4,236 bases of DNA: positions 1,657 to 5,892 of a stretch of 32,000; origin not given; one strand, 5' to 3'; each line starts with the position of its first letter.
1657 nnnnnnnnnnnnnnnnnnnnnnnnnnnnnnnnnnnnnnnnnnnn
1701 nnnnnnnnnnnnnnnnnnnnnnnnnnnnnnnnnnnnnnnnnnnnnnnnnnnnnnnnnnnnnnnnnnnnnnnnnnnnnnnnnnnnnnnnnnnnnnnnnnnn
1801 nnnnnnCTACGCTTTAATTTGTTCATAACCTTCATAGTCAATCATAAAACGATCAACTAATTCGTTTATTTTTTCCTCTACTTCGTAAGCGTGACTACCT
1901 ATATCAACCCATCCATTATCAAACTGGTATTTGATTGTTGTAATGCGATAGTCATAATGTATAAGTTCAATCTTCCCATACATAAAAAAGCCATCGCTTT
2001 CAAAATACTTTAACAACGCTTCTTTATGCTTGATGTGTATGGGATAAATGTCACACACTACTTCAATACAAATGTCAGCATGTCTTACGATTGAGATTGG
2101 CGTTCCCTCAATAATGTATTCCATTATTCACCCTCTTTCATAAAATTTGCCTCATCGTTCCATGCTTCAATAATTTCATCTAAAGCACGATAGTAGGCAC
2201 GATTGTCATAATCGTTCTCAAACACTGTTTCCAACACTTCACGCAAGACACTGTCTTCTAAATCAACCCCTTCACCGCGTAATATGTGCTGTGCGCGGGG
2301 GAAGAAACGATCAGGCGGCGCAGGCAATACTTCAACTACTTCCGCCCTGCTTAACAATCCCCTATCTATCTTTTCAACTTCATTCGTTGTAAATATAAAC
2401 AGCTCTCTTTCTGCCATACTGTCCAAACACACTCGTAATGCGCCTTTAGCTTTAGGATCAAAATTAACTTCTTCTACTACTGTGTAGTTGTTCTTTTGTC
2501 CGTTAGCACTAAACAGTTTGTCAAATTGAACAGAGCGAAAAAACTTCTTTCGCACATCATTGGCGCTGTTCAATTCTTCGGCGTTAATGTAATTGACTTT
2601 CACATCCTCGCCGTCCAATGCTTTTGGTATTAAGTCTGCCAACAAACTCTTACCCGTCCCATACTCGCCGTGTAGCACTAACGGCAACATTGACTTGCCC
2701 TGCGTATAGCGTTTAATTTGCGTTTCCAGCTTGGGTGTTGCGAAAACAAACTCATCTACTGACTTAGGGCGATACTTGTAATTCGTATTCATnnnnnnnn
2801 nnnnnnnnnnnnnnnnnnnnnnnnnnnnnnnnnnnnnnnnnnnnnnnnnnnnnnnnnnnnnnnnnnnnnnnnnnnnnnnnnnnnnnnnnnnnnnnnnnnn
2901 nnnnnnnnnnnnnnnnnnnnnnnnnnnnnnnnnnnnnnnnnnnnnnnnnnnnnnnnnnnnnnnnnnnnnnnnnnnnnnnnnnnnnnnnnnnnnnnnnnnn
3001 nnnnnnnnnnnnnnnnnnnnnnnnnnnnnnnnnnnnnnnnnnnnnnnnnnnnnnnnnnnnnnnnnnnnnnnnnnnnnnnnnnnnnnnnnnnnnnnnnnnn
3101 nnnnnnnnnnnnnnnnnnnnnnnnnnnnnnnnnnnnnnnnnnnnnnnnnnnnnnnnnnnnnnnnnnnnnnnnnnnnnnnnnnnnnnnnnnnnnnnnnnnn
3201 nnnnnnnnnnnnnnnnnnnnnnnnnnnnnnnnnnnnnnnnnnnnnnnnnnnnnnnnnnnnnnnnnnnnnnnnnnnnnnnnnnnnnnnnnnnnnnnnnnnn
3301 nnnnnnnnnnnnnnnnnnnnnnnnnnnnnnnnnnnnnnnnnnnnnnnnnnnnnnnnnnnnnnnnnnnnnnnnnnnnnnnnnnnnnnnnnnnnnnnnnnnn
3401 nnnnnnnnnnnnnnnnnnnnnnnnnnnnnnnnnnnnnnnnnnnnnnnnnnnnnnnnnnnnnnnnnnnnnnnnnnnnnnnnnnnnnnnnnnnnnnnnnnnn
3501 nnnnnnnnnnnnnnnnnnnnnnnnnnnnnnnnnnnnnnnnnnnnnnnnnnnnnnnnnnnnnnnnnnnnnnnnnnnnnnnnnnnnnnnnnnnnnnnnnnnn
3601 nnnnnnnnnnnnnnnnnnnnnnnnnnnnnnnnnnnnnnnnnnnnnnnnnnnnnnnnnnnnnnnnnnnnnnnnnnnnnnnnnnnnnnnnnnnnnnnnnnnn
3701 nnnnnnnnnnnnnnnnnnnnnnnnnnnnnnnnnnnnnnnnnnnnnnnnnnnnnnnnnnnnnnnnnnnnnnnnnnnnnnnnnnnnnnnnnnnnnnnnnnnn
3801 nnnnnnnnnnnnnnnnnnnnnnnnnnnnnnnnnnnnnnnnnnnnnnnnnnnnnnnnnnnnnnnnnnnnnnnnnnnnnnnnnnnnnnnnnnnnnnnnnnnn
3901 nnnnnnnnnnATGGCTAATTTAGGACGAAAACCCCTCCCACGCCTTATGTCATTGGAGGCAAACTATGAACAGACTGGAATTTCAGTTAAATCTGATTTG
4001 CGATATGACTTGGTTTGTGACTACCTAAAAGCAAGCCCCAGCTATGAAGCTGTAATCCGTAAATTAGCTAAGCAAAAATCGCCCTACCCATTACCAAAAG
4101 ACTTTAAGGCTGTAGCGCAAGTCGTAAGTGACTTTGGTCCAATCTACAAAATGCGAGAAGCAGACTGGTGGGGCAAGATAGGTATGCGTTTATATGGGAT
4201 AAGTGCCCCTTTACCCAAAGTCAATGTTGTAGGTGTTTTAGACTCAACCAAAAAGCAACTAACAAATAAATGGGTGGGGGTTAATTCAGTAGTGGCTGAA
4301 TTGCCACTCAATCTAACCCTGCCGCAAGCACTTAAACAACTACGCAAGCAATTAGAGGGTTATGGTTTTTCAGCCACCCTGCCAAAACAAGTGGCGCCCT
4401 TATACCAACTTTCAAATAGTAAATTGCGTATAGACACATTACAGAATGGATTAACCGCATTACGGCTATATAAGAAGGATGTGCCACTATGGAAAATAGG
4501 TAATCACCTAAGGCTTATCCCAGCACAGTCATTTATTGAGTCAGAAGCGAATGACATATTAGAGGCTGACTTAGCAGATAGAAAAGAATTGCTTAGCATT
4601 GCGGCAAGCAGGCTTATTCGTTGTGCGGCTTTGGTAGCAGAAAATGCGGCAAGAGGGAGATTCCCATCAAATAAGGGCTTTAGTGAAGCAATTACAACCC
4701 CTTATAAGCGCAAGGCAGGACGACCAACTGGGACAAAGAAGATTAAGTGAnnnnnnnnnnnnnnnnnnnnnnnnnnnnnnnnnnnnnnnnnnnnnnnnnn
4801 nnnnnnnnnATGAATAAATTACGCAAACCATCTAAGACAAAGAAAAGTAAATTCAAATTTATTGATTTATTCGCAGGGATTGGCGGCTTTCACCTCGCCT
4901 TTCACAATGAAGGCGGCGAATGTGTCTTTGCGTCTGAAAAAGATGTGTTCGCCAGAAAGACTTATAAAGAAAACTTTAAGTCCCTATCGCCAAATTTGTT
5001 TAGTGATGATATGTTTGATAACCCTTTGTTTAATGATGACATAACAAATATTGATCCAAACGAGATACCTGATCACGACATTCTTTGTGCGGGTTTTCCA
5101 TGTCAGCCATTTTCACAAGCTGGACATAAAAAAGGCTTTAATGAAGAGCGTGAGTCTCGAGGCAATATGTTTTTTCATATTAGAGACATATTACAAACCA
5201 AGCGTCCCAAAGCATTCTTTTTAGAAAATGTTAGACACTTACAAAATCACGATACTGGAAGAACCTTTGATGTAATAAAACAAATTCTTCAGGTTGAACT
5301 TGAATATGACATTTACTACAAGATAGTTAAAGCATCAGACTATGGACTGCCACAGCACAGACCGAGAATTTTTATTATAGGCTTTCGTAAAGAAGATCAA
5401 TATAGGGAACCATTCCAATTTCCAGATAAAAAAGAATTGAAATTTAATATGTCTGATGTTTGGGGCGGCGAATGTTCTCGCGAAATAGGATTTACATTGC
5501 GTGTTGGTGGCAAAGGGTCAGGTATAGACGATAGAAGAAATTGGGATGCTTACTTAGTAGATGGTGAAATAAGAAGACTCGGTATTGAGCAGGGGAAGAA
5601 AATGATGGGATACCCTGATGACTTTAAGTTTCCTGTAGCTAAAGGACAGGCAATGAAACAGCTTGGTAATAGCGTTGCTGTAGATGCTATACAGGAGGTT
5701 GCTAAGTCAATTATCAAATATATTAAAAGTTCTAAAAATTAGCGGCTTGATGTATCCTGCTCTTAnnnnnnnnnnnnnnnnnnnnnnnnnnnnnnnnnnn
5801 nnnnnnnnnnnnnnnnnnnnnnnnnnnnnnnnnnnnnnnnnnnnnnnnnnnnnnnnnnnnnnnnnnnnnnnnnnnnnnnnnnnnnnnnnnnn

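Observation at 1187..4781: Uncharacterised recombinase-linked four-gene cassette, copy A, next to a restriction-modification system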

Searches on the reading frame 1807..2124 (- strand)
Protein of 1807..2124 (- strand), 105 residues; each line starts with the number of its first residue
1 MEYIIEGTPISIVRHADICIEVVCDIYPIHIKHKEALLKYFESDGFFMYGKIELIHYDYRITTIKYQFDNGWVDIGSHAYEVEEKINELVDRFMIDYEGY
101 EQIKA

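Call 8: search_protein_families(library=pfam, max_evalue=0.1, proteins=[window:1807-2124:-])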
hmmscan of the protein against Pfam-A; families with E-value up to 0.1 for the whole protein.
window:1807-2124:- (105 aa): 1 family
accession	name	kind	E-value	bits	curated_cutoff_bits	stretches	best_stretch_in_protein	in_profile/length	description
PF16961.11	OmpA_like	-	0.087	13.1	26.6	0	39-82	140-183/195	Putative OmpA-OmpF-like porin family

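Call 10: search_protein_families(library=ncbifam, max_evalue=0.1, proteins=[window:1807-2124:-])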
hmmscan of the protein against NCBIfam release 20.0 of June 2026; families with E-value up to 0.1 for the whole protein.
window:1807-2124:- (105 aa): 0 families

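Call 11: search_protein_families(library=phrogs, max_evalue=0.1, proteins=[window:1807-2124:-])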
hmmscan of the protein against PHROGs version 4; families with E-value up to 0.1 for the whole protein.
window:1807-2124:- (105 aa): 0 families

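Call 12: search_protein_families(library=padloc, max_evalue=0.1, proteins=[window:1807-2124:-])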
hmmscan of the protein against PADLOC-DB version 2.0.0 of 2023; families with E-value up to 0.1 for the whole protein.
window:1807-2124:- (105 aa): 0 families

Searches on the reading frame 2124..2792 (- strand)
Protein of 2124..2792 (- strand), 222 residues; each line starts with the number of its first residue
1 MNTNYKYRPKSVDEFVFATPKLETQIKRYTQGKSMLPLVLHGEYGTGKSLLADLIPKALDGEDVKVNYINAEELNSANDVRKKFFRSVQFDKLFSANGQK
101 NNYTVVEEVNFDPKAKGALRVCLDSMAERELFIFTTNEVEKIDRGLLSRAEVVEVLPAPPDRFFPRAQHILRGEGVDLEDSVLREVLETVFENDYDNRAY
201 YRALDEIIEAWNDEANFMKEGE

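Call 8: search_protein_families(library=pfam, max_evalue=0.1, proteins=[window:2124-2792:-])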
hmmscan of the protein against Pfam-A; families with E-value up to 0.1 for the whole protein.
window:2124-2792:- (222 aa): 16 families
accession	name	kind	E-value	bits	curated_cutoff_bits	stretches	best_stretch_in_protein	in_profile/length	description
PF00004.35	AAA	-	6.6e-07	30.3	21.2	1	39-154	2-127/131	ATPase family associated with various cellular activities (AAA)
PF13173.12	AAA_14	-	6.5e-06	26.6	27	1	37-136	4-98/129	AAA domain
PF13401.12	AAA_22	-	2.4e-05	25.1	27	1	38-92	8-62/130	AAA domain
PF13191.12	AAA_16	-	0.00065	20.7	32.6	1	22-74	12-63/167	AAA ATPase domain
PF12775.13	AAA_7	-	0.0032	17.5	25.8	1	35-110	33-110/181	P-loop containing dynein motor region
PF07728.20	AAA_5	-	0.0063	17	22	1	37-110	1-76/139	AAA domain (dynein-related subfamily)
PF07693.20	KAP_NTPase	-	0.0093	15.7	20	1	34-106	19-93/293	KAP family P-loop domain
PF00158.32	Sigma54_activat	-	0.011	15.9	20.2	1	24-75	13-62/168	Sigma-54 interaction domain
PF00308.24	Bac_DnaA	-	0.018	15.7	23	1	31-76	30-77/162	Bacterial DnaA ATPAse domain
PF24883.2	NPHP3_N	-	0.018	15.7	24.8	1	36-90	23-77/164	Nephrocystin 3, N-terminal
PF00005.33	ABC_tran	-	0.031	15.3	25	1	38-118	14-80/137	ABC transporter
PF01637.24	ATPase_2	-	0.035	14.4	33.2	1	25-129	10-108/225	ATPase domain predominantly from Archaea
PF05673.19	DUF815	-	0.039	13.6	23.8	1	21-81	39-99/249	Protein of unknown function (DUF815)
PF06309.17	Torsin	-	0.041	14.4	27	1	31-69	49-87/127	Torsin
PF14532.12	Sigma54_activ_2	-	0.072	13.8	25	1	21-61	9-47/138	Sigma-54 interaction domain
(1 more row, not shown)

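Call 10: search_protein_families(library=ncbifam, max_evalue=0.1, proteins=[window:2124-2792:-])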
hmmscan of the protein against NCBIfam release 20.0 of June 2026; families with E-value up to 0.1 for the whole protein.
window:2124-2792:- (222 aa): 36 families (the best 25 are shown)
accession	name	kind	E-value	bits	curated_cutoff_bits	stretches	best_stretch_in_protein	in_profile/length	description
NF001679.0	PRK00440.1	equivalog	4.4e-14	52.3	303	1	6-188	11-192/322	replication factor C small subunit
NF003229.0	PRK04195.1-5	equivalog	7.4e-09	34.8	280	1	5-209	9-213/413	replication factor C large subunit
NF011523.0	PRK14962.1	equivalog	2.7e-07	29.7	576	1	105-186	122-204/474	DNA polymerase III subunits gamma and tau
TIGR02397.1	dnaX_nterm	equivalog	3.7e-07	29.7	250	1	119-186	137-204/355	DNA polymerase III subunit gamma/tau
NF009067.0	PRK12402.1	equivalog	7e-06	25.2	317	1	6-101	8-101/340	replication factor C small subunit 2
NF011514.0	PRK14953.1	equivalog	2.8e-05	23.2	536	1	117-184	137-204/488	DNA polymerase III subunits gamma and tau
NF003230.0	PRK04195.1-6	equivalog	3.7e-05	22.6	441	1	6-185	7-186/494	replication factor C large subunit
NF003233.0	PRK04195.2-3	equivalog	4.2e-05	22.6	471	1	4-79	4-78/504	replication factor C large subunit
NF003157.0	PRK04132.1-2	equivalog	0.00014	20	1103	1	6-54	8-55/864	replication factor C small subunit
NF003159.0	PRK04132.1-4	equivalog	0.00061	17.9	999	0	6-53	18-64/852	replication factor C small subunit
NF005992.0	PRK08116.1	subfamily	0.00069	18.8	189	1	34-87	113-164/269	hypothetical protein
TIGR02928.1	TIGR02928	subfamily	0.00079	18.4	181.3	1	21-124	26-136/366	orc1/cdc6 family replication initiation protein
NF003226.0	PRK04195.1-1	equivalog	0.0011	18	588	1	5-130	6-131/405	replication factor C large subunit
NF011512.0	PRK14950.1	equivalog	0.0013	18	593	1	60-184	85-205/585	DNA polymerase III subunits gamma and tau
NF011525.0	PRK14964.1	equivalog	0.0033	16.3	554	1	113-184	130-201/493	DNA polymerase III subunits gamma and tau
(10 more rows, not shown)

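Call 11: search_protein_families(library=phrogs, max_evalue=0.1, proteins=[window:2124-2792:-])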
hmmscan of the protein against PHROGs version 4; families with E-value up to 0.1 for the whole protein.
window:2124-2792:- (222 aa): 13 families
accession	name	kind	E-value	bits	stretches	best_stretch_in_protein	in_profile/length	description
phrog_168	-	DNA, RNA and nucleotide metabolism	5.1e-22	79.9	1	6-204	14-207/314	clamp loader of DNA polymerase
phrog_5846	-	DNA, RNA and nucleotide metabolism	1.3e-13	52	1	5-216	8-211/380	clamp loader of DNA polymerase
phrog_11838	-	DNA, RNA and nucleotide metabolism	4.2e-07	30.5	1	6-189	10-190/420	clamp loader of DNA polymerase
phrog_7485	-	unknown function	0.00056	20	1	38-147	230-348/430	-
phrog_3277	-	DNA, RNA and nucleotide metabolism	0.0022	18.8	1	30-137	6-118/168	DnaC-like helicase loader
phrog_7998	-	unknown function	0.0027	17.9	1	21-88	28-95/339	-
phrog_2376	-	other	0.0052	17.2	1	21-149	60-179/363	ATPase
phrog_1366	-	unknown function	0.0069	16.9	1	25-95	4-74/307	-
phrog_3757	-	unknown function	0.0092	16.4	0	38-62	129-153/367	-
phrog_50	-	DNA, RNA and nucleotide metabolism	0.02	14.9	1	10-74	337-408/570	DnaC-like helicase loader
phrog_9172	-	unknown function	0.024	14.5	0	21-59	92-131/509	-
phrog_8614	-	unknown function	0.059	13.4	1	17-71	22-79/489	-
phrog_1086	-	unknown function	0.08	13.5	0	52-102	66-119/137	-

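Call 12: search_protein_families(library=padloc, max_evalue=0.1, proteins=[window:2124-2792:-])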
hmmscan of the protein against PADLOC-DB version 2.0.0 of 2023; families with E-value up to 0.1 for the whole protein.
window:2124-2792:- (222 aa): 12 families
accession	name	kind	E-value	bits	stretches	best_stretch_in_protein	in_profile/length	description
PDLC00915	TRIP13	-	5e-05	20.8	1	115-161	164-213/302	TRIP13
PDLC02372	Nhi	-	0.0012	15.6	1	38-109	202-272/470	-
PDLC00914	TRIP13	-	0.0024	15.3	1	33-60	68-96/302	TRIP13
PDLC02770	SspC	-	0.0027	13.8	1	30-91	43-103/1047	SspC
PDLC03859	LmuB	-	0.0083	13.4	1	38-103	27-95/611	-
PDLC02350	AbiO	-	0.0097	12.7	1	38-108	195-265/468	AbiO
PDLC01994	RtcR_PspF1--CARF_AAA_HTH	-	0.011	12.8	1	21-74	169-218/468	-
PDLC04734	PDC-M62A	-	0.013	12.5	1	42-91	67-116/597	-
PDLC00091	GajA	-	0.014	12.2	1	39-110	28-99/627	AAA ATPase domain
PDLC04956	PDC-S20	-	0.015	12.7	1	35-75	33-75/450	-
PDLC01995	RtcR_PspF2--CARF_AAA_HTH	-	0.018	12.2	1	14-60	168-215/481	-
PDLC02196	IetA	-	0.033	11.6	1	11-60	100-147/374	-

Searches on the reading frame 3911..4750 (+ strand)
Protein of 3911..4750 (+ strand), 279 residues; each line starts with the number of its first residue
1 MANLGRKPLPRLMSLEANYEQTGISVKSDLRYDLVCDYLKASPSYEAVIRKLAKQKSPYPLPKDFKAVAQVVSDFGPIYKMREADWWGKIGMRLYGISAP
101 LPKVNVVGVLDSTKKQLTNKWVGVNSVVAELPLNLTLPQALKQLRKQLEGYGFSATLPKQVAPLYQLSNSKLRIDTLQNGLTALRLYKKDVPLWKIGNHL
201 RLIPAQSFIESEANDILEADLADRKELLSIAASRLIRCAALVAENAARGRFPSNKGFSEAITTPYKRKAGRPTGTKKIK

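Call 8: search_protein_families(library=pfam, max_evalue=0.1, proteins=[window:3911-4750:+])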
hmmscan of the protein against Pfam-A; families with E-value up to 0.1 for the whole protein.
window:3911-4750:+ (279 aa): 0 families

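Call 10: search_protein_families(library=ncbifam, max_evalue=0.1, proteins=[window:3911-4750:+])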
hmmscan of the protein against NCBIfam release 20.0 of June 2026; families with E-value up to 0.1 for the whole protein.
window:3911-4750:+ (279 aa): 0 families

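Call 11: search_protein_families(library=phrogs, max_evalue=0.1, proteins=[window:3911-4750:+])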
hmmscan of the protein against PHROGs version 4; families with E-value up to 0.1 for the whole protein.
window:3911-4750:+ (279 aa): 0 families

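Call 12: search_protein_families(library=padloc, max_evalue=0.1, proteins=[window:3911-4750:+])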
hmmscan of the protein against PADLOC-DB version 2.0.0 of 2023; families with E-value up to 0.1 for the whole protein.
window:3911-4750:+ (279 aa): 0 families

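Call 24: find_homologous_proteins(query=window:3911-4750:+)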
Query window:3911-4750:+ (279 aa): 152 proteins with E <= 0.001 among 2098 candidates; the best 120 are listed.
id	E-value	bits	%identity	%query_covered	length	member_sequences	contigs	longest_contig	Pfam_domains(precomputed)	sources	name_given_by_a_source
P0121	1.7e-169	580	94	100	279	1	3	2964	-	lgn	-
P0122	3.0e-169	579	94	100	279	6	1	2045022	-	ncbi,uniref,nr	ncbi:hypothetical protein [Polynucleobacter corsicus]|uniref:hypothetical protein n=1 Tax=Polynucleo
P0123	1.0e-150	519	85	100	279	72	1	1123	-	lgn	-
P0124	6.3e-150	516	85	100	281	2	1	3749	-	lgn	-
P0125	8.8e-147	506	83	99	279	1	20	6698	-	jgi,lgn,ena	-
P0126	1.8e-146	505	83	100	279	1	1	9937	-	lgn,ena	-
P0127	5.5e-146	503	84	100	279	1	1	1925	-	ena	-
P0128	6.4e-146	503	83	99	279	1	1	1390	-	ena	-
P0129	6.5e-146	503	83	100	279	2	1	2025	-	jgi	jgi:hypothetical protein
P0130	1.4e-145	502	82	100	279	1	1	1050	-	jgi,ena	jgi:hypothetical protein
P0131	2.1e-145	501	83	99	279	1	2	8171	-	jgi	-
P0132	4.0e-145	500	82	100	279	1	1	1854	-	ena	-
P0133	1.4e-144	499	82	99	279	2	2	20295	-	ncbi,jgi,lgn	jgi:hypothetical protein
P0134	1.5e-144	498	82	99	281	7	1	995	-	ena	-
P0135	3.2e-144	497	82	100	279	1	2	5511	-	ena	-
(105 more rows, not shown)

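Call 40: predict_structure(alignment_id=A2)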
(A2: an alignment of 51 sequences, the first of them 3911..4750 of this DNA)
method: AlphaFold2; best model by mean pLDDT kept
length: 279 residues; sequences in the alignment: 51
mean_pLDDT: 87.9   pTM: 0.77
mean pLDDT of the five models: 87.9, 85.9, 85.1, 80.4, 80.3
residues with pLDDT >= 90: 159; 70-90: 96; 50-70: 20; < 50: 4
segments of 3 or more residues with pLDDT < 50: 276-279
pLDDT, mean of each block of 10 residues (from residue 1): 78 88 88 96 96 93 96 94 92 85 76 86 79 89 87 69 89 95 95 94 92 86 92 96 97 95 80 51
secondary structure, 60 per line:
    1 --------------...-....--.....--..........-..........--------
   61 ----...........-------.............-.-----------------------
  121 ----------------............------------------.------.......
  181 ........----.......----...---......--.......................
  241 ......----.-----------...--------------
elements in order: E15-17 H19-22 E25-29 H32-41 H43-52 H65-75 H83-95 H137-148 H174-188 H193-199 H210-215 H218-246

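Call 43: fold_search(model_id=the predicted structure, library=pdb)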
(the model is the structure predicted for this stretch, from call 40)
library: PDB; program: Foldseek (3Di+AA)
matches with E <= 10: 15; with E <= 0.001: 0
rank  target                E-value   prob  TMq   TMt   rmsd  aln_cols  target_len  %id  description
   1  8jdh_B                2.3e+00  0.06  0.13  0.21  14.2       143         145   12  Crystal structure of anti-CRISPR AcrIF25 (released 2024-05-29)
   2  9eri_D                3.9e+00  0.01  0.10  0.09  18.9       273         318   14  Cryo-EM structure of sodium pumping Rnf complex from Acetobacterium woodii bound to NADH (released 2025-03-05)
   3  8pk5_B                4.6e+00  0.01  0.13  0.08  27.9       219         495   15  INTS13-INTS14 complex with ZNF609 (released 2024-07-03)
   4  8ucd_A                4.9e+00  0.04  0.16  0.18  15.3       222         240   10  Cryo-EM structure of human STEAP1 in complex with AMG 509 Fab (released 2023-11-22)
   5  3q4n_B                4.9e+00  0.03  0.14  0.21  22.6       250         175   12  Crystal structure of hypothetical protein MJ0754 from Methanococcus jannaschii DSM 2661 (released 2011-05-18)
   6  8ucd_B                6.7e+00  0.03  0.15  0.17  15.4       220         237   10  Cryo-EM structure of human STEAP1 in complex with AMG 509 Fab (released 2023-11-22)
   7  7rds                  6.7e+00  0.02  0.11  0.13  16.2       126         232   12  Structure of human NTHL1 (released 2021-12-29)
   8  8bsi_SP               7.5e+00  0.02  0.11  0.19  19.8       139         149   16  Giardia ribosome chimeric hybrid-like GDP+Pi bound state (B1) (released 2023-03-15)
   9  7r5k_A4               7.9e+00  0.01  0.12  0.05  17.0       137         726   10  Human nuclear pore complex (constricted) (released 2022-06-22)
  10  8r6s_H                7.9e+00  0.01  0.08  0.05  27.6       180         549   14  Plastid-encoded RNA polymerase (Integrated model) (released 2024-03-13)
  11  4k7k_A                8.3e+00  0.01  0.12  0.10  26.5       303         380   13  Crystal structures of CusC review conformational changes accompanying folding and transmembrane channel formation (released 2013-10-16)
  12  9h3g_Da               8.8e+00  0.02  0.10  0.18  17.6       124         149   18  Structure of the Arabidopsis thaliana 80S ribosome in complex with P- and E-site tRNAs and mRNA (released 2026-02-04)
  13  7rdt                  8.8e+00  0.02  0.11  0.14  15.6       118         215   10  Structure of human NTHL1 - linker 1 chimera (released 2021-12-29)
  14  8s51_M                8.8e+00  0.01  0.13  0.13  23.3       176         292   13  RNA polymerase II core initially transcribing complex with an ordered RNA of 8 nt (released 2024-04-17)
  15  6b4u                  9.3e+00  0.01  0.11  0.18  21.2       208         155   10  Crystal structure of MCL-1 in complex with a BIM competitive inhibitor (released 2017-10-04)

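Call 52: search_solved_structures(query=A2, max_evalue=10)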
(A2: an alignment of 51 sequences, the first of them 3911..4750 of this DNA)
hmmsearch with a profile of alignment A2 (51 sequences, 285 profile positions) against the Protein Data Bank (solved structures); distinct sequences matched with E-value up to 10: 2.
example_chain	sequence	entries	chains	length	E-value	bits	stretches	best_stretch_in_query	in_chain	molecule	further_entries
1t6s_A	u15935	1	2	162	0.9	11.8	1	139-209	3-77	conserved hypothetical protein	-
2cw1_A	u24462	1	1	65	1.1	11.5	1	144-186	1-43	SN4m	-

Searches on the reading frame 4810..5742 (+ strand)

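Call 9: search_protein_families(library=pfam, max_evalue=0.1, proteins=[window:4810-5742:+])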
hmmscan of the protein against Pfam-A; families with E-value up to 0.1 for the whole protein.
window:4810-5742:+ (310 aa): 1 family
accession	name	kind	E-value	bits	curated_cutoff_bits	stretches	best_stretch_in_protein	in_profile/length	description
PF00145.23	DNA_methylase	-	9.7e-77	259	22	2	15-213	1-188/324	C-5 cytosine-specific DNA methylase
